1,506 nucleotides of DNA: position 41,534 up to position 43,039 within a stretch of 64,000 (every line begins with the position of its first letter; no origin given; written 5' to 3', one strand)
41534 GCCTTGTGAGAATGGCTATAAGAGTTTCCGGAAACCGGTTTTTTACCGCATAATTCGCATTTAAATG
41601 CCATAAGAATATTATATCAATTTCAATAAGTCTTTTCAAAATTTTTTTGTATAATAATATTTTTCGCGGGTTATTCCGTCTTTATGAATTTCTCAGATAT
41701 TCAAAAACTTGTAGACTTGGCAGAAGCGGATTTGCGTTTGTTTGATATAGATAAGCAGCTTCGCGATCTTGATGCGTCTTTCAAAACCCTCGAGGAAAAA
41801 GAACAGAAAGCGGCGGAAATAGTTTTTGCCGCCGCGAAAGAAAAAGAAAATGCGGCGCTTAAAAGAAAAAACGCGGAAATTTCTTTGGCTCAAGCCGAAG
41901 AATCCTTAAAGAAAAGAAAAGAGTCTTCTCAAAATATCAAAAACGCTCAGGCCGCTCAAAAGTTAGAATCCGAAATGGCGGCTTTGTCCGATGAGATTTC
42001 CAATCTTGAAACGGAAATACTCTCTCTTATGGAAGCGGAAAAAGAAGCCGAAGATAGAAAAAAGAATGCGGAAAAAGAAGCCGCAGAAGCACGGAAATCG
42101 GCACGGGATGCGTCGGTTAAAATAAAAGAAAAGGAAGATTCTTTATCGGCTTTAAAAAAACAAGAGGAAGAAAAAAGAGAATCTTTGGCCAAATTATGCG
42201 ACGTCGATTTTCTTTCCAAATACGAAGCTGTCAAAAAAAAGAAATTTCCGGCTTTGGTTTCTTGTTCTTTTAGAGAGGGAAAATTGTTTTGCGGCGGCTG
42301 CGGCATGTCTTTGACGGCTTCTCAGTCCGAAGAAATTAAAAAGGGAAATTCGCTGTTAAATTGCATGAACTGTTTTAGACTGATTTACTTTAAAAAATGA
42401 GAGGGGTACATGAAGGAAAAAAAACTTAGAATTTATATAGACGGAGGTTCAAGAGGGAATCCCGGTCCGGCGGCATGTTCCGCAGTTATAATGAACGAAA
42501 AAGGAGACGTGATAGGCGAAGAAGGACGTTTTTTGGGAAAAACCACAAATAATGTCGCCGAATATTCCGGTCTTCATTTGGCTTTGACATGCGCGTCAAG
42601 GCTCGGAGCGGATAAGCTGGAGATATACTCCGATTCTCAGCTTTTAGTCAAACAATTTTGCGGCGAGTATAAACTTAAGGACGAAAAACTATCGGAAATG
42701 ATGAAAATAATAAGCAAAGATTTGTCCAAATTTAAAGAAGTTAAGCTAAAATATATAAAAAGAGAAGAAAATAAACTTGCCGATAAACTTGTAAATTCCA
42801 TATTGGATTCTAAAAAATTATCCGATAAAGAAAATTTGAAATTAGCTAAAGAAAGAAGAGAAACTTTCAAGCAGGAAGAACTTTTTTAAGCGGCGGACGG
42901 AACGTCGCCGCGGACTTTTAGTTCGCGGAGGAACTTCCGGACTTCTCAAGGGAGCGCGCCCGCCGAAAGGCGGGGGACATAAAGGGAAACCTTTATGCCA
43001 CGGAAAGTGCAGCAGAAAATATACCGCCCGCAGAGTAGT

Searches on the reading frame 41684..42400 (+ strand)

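Call 6: search_protein_families(library=pfam, proteins=[window:41684-42400:+], max_evalue=0.1)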
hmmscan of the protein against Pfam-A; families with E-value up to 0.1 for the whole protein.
window:41684-42400:+ (238 aa): 3 families
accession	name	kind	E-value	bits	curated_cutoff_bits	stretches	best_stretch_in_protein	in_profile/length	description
PF24481.2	CT398_CC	-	2.7e-07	31.1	27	1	12-186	1-178/180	CT398-like coiled coil hairpin domain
PF02591.20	Zn_ribbon_9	-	5.5e-06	26.8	29.1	1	203-233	2-32/33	C4-type zinc ribbon domain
PF13408.12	Zn_ribbon_recom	-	0.037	14.9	25.3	1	199-230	4-32/58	Recombinase zinc beta ribbon domain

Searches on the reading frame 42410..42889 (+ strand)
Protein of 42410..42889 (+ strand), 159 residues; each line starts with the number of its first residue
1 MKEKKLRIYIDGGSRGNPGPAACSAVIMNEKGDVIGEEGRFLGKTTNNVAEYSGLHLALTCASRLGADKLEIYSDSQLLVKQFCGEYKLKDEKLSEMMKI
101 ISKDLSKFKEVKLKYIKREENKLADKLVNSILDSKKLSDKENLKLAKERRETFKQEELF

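Call 6: search_protein_families(library=pfam, proteins=[window:42410-42889:+], max_evalue=0.1)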
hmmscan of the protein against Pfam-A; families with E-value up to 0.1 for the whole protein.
window:42410-42889:+ (159 aa): 2 families
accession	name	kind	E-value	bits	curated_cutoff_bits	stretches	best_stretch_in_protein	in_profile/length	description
PF13456.12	RVT_3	-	1.5e-23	83.4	21.6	1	11-130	3-122/123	Reverse transcriptase-like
PF00075.30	RNase_H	-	9e-12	45.8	25.8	1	4-129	2-137/141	RNase H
